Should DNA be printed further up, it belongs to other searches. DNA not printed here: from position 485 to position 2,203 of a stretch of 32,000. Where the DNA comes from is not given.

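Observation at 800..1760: Apparently functional A2M/complement-type thioester domain in a haloarchaeal protein with a non-canonical domain context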

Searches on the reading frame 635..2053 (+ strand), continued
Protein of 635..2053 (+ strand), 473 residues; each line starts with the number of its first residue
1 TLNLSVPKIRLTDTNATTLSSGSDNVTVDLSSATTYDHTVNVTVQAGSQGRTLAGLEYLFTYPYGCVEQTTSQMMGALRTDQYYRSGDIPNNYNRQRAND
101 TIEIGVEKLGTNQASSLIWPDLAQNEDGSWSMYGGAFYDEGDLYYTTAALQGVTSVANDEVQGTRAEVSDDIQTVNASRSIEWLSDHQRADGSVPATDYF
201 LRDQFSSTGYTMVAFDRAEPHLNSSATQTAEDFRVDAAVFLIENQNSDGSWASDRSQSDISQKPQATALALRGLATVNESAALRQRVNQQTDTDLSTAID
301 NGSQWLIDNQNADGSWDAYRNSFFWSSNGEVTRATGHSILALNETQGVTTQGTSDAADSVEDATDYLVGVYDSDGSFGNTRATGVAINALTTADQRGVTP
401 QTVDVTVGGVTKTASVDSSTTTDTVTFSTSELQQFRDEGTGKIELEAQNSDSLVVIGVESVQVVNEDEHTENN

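Call 64: find_encoding_contigs(protein=P0171, flank=10000, max_places=3)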
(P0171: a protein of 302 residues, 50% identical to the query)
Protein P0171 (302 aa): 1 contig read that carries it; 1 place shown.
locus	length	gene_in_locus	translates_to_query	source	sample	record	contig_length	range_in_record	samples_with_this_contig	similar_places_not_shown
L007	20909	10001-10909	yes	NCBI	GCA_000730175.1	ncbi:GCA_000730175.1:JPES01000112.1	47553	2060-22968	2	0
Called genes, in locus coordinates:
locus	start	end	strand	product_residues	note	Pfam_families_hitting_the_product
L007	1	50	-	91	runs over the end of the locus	PF26161:DUF8044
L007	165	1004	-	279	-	-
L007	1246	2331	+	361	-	PF00082:Peptidase_S8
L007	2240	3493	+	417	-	PF00082:Peptidase_S8, PF00404:Dockerin_1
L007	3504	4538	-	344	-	PF07760:DUF1616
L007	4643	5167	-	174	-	PF26490:DUF8159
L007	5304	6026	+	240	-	-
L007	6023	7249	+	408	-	-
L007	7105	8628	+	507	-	PF22544:HYDIN_VesB_CFA65-like_Ig (faint), PF07705:CARDB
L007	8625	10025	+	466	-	PF07705:CARDB (faint)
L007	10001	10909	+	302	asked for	PF07678:TED_complement (faint), PF13243:SQHop_cyclase_C (faint)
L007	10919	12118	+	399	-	PF00404:Dockerin_1 (weak)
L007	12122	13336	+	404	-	-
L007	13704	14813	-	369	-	-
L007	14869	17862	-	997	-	PF02687:FtsX, PF07705:CARDB (weak), PF08308:PEGA (faint), PF02687:FtsX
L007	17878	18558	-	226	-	PF00005:ABC_tran, PF13304:AAA_21 (faint)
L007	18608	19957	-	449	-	-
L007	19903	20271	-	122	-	-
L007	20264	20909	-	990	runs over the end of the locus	PF02687:FtsX, PF13620:CarboxypepD_reg (weak), PF02687:FtsX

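Call 83: list_cluster_members(proteins=[P0021, P0022, P0023, P0025, P0028, P0031, P0048, P0053, P0059, P0061])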
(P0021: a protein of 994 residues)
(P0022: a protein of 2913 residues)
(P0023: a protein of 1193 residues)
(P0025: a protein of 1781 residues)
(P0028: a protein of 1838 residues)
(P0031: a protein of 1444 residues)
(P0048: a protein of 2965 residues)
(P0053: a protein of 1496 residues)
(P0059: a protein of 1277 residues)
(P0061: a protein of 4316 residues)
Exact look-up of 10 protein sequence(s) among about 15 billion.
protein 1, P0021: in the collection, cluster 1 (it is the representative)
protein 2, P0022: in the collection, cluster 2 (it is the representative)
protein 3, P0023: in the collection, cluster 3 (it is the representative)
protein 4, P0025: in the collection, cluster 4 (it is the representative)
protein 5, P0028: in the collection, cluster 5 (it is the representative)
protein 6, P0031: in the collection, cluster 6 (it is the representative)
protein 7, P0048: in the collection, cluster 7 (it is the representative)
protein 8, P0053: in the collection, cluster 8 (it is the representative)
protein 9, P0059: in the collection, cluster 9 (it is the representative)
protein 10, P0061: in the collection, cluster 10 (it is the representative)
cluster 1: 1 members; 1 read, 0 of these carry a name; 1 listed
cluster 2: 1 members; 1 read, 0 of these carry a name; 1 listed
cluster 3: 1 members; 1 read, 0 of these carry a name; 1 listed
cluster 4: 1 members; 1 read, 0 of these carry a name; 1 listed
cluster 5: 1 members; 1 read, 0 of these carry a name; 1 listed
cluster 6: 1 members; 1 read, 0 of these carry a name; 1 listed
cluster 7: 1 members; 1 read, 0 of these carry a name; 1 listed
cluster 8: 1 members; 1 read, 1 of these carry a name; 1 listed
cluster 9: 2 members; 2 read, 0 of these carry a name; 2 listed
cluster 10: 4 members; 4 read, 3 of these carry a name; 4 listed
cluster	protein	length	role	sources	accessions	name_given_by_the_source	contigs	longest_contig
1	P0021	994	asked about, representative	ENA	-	-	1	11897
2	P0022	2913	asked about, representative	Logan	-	-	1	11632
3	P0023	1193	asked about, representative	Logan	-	-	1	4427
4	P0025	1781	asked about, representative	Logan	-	-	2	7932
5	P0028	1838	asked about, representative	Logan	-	-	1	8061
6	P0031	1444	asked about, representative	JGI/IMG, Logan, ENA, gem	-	-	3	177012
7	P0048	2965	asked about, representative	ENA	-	-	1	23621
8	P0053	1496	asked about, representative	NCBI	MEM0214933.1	MAG: CARDB domain-containing protein, partial [Archaeoglobaceae archaeon]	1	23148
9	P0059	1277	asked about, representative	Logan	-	-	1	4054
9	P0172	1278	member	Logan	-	-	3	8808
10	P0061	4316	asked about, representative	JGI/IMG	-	-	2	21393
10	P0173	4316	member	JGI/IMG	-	PGF-pre-PGF domain-containing protein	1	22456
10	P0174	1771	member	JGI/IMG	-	parallel beta-helix repeat protein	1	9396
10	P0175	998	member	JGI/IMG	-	PGF-pre-PGF domain-containing protein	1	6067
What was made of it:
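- Tried and rejected: Mostly unavailable; only one Archaeoglobaceae MAG and PGF-pre-PGF names were returned (call 83).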

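Call 91: search_protein_families(library=pfam, proteins=[L007:13704-14810:-, L007:12122-13333:+], max_evalue=0.001)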
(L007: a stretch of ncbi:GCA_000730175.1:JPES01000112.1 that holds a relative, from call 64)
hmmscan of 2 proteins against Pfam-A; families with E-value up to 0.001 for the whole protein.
L007:13704-14810:- (368 aa): 0 families

L007:12122-13333:+ (404 aa): 1 family
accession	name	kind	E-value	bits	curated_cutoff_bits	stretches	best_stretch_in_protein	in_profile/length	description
PF18204.6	PGF-CTERM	-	0.0002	21.7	18.8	1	381-403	1-23/23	PGF-CTERM motif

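Call 93: find_encoding_contigs(protein=P0170, flank=10000, max_places=3)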
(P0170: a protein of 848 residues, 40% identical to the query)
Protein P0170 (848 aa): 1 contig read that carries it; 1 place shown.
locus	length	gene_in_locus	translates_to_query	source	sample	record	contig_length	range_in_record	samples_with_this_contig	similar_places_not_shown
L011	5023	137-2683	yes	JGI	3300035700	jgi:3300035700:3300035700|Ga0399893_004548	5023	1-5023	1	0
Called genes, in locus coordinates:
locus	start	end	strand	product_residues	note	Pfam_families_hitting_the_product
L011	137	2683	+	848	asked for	PF00801:PKD (weak), PF18911:PKD_4 (weak), PF07705:CARDB (weak), PF07678:TED_complement, PF13249:SQHop_cyclase_N (faint), PF13243:SQHop_cyclase_C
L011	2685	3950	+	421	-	PF00404:Dockerin_1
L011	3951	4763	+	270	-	-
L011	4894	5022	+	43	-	?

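Call 94: find_encoding_contigs(protein=P0028, flank=10000, max_places=3)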
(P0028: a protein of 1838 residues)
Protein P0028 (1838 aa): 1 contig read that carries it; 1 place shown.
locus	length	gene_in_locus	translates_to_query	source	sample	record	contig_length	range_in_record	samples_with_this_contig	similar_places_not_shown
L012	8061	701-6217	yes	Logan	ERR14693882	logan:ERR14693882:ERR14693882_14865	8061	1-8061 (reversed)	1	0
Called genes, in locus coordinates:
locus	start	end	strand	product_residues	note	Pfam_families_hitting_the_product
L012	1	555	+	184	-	?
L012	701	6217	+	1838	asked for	PF01835:MG2 (faint), PF07705:CARDB (weak), PF07678:TED_complement, PF13243:SQHop_cyclase_C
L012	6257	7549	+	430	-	PF13620:CarboxypepD_reg (weak), PF00404:Dockerin_1 (faint)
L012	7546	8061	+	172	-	?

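Call 95: find_encoding_contigs(protein=P0031, flank=6000, max_places=2)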
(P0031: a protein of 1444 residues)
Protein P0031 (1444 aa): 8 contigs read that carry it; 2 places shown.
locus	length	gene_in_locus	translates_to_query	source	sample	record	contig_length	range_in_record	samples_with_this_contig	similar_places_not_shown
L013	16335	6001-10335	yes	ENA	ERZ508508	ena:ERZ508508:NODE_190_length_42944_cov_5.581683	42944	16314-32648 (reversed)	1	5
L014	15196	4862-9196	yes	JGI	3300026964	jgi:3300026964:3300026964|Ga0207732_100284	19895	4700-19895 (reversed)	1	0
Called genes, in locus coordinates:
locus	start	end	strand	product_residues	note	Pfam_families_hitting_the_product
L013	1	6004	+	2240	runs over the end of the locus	PF00082:Peptidase_S8, PF07705:CARDB, PF00963:Cohesin, PF00404:Dockerin_1 (faint)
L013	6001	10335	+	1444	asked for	PF00963:Cohesin, PF00801:PKD (weak), PF18911:PKD_4 (weak), PF07705:CARDB (weak), PF07678:TED_complement, PF13243:SQHop_cyclase_C (faint)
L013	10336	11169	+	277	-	-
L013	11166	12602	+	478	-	-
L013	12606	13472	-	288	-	PF01557:FAA_hydrolase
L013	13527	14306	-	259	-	PF01261:AP_endonuc_2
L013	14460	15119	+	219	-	PF06283:ThuA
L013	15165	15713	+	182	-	PF12464:Mac, PF00132:Hexapep, PF14602:Hexapep_2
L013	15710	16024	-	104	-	PF24365:DUF7521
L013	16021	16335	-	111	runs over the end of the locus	PF25213:HVO_A0261_N, PF12840:HTH_20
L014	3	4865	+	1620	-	?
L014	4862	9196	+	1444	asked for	PF00963:Cohesin, PF00801:PKD (weak), PF18911:PKD_4 (weak), PF07705:CARDB (weak), PF07678:TED_complement, PF13243:SQHop_cyclase_C (faint)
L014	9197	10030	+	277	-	-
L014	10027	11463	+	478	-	-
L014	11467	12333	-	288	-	PF01557:FAA_hydrolase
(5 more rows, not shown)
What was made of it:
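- In two other loci, subtilisin-like S8 proteases carrying dockerin, or cohesin plus dockerin, lie next to the TED gene (calls 64, 95).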

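Call 96: find_encoding_contigs(protein=P0036, flank=6000, max_places=2)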
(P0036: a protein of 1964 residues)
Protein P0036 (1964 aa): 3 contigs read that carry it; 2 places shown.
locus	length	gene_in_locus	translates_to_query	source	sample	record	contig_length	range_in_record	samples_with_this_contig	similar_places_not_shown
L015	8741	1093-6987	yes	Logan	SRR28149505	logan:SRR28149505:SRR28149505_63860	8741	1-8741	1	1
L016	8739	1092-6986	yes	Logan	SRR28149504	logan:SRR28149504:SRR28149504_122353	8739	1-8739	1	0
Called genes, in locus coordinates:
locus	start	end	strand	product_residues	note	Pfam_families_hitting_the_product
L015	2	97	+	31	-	?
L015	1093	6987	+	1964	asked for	PF13360:PQQ_2, PF13360:PQQ_2, PF00801:PKD, PF18911:PKD_4, PF13360:PQQ_2, PF13570:Beta-prop_ACSF4, PF13360:PQQ_2, PF18911:PKD_4, +7 more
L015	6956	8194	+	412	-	PF00404:Dockerin_1 (faint)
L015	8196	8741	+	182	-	?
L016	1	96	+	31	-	?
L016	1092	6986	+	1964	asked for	PF13360:PQQ_2, PF13360:PQQ_2, PF00801:PKD, PF18911:PKD_4, PF13360:PQQ_2, PF13570:Beta-prop_ACSF4, PF13360:PQQ_2, PF18911:PKD_4, +7 more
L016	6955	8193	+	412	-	PF00404:Dockerin_1 (faint)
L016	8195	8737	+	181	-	?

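Call 97: find_encoding_contigs(protein=P0030, flank=6000, max_places=2)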
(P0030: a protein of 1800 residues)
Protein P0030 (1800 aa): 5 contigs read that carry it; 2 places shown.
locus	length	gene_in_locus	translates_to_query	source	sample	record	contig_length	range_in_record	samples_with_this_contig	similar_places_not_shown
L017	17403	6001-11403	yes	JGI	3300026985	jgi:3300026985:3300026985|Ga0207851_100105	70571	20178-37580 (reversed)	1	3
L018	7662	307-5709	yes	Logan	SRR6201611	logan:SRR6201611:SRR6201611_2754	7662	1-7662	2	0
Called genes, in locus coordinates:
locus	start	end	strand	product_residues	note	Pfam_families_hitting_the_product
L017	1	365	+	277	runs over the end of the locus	PF00561:Abhydrolase_1 (weak), PF12697:Abhydrolase_6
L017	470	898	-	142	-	PF00582:Usp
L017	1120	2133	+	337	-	PF00483:NTP_transferase, PF12804:NTP_transf_3, PF22640:ManC_GMP_beta-helix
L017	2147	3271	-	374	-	-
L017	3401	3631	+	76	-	-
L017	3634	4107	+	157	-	-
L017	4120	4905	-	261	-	PF00106:adh_short, PF08659:KR, PF23441:SDR, PF13561:adh_short_C2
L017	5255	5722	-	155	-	PF01938:TRAM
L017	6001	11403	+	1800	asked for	PF01835:MG2 (faint), PF18911:PKD_4 (weak), PF07705:CARDB (weak), PF07678:TED_complement, PF13243:SQHop_cyclase_C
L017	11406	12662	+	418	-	PF00404:Dockerin_1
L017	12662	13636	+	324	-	-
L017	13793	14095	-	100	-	PF26036:Peptidase_inhib_put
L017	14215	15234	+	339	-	PF16884:ADH_N_2, PF00107:ADH_zinc_N, PF13602:ADH_zinc_N_2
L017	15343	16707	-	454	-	PF00004:AAA, PF07728:AAA_5 (weak), PF17862:AAA_lid_3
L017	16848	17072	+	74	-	-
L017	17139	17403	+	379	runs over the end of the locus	PF00108:Thiolase_N, PF02803:Thiolase_C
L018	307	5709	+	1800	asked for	PF01835:MG2 (faint), PF18911:PKD_4 (weak), PF07705:CARDB (weak), PF07678:TED_complement, PF13243:SQHop_cyclase_C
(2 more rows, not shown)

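Call 98: find_encoding_contigs(protein=P0026, flank=6000, max_places=2)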
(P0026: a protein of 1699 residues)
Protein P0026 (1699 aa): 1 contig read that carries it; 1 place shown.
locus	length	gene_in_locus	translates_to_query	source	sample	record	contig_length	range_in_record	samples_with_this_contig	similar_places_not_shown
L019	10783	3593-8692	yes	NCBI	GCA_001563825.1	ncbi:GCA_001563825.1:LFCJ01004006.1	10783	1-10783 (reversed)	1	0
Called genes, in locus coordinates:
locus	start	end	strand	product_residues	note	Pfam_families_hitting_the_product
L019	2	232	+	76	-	?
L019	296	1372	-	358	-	-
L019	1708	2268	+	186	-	PF26490:DUF8159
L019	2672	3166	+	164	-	-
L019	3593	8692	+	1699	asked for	PF07705:CARDB (faint), PF00801:PKD, PF18911:PKD_4, PF07678:TED_complement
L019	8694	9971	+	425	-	PF00404:Dockerin_1 (weak)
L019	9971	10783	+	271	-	?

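Call 104: search_protein_families(library=pfam, proteins=[L007:12122-13333:+, L011:3951-4760:+, L012:7546-8061:+, L015:8196-8741:+, L017:12662-13633:+, L019:9971-10783:+, L013:10336-11166:+, L013:11166-12599:+], max_evalue=1)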
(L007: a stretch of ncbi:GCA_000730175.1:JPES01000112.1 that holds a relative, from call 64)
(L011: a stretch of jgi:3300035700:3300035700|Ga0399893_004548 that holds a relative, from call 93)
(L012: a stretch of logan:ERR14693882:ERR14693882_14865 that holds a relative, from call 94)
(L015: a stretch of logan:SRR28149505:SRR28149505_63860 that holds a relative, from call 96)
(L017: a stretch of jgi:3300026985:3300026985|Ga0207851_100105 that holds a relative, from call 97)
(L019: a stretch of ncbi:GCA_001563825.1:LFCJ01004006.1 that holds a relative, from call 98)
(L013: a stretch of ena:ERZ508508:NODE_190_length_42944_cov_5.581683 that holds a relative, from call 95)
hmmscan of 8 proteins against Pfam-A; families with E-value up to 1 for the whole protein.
L007:12122-13333:+ (404 aa): 1 family
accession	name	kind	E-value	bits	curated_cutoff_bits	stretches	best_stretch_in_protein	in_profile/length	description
PF18204.6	PGF-CTERM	-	0.0002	21.7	18.8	1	381-403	1-23/23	PGF-CTERM motif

L011:3951-4760:+ (270 aa): 3 families
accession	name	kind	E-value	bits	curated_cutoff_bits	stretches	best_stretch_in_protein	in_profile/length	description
PF09026.15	CENP-B_dimeris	-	0.047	14.6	25.4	1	207-260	9-59/100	Centromere protein B dimerisation domain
PF18204.6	PGF-CTERM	-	0.068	13.6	18.8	1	244-266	1-23/23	PGF-CTERM motif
PF23067.1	MG280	-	0.3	11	27.4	1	9-51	9-51/259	Uncharacterised protein MG280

L012:7546-8061:+ (172 aa): 2 families
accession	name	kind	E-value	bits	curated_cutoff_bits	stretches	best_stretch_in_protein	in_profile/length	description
PF00963.24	Cohesin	-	2.8e-05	24.8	24.1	1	45-152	17-135/139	Cohesin domain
PF18877.6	SSSPR-51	-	0.06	13.6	27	1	132-150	2-20/48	SSSPR-51 domain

L015:8196-8741:+ (182 aa): 0 families

L017:12662-13633:+ (324 aa): 2 families
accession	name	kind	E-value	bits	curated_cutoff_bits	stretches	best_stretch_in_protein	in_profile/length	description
PF00963.24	Cohesin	-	4.7e-05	24.1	24.1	1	29-153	2-138/139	Cohesin domain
PF11714.13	Inhibitor_I53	-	0.037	14.7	25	1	120-157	29-66/78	Thrombin inhibitor Madanin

L019:9971-10783:+ (271 aa): 5 families
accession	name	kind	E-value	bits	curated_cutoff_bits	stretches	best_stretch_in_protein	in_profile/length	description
PF18911.6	PKD_4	-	2e-15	57.1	27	1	187-266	5-85/85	PKD domain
PF00801.26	PKD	-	6.2e-13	49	23.5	1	191-262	5-77/80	PKD domain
PF22352.2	K319L-like_PKD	-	6.2e-05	23.4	27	1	200-266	11-84/84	K319L-like, PKD domain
PF21027.3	Sde0182_C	-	0.058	14.4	27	1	202-252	1-38/83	Cellulose-binding protein Sde0182, C-terminal domain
PF16820.11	PKD_3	-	0.059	13.7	26.3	1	203-252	21-68/68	PKD-like domain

L013:10336-11166:+ (277 aa): 2 families
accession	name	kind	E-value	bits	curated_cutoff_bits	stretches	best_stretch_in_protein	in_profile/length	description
PF18204.6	PGF-CTERM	-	0.00057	20.2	18.8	1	254-276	1-23/23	PGF-CTERM motif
PF02862.22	DDHD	-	0.53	10.8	28.3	1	141-245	79-172/258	DDHD domain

L013:11166-12599:+ (478 aa): 2 families
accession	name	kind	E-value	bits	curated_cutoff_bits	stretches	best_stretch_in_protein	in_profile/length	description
PF00963.24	Cohesin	-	0.0024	18.5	24.1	1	38-154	6-129/139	Cohesin domain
PF07963.17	N_methyl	-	0.054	13.5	21.2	1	455-473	6-24/27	Prokaryotic N-terminal methylation motif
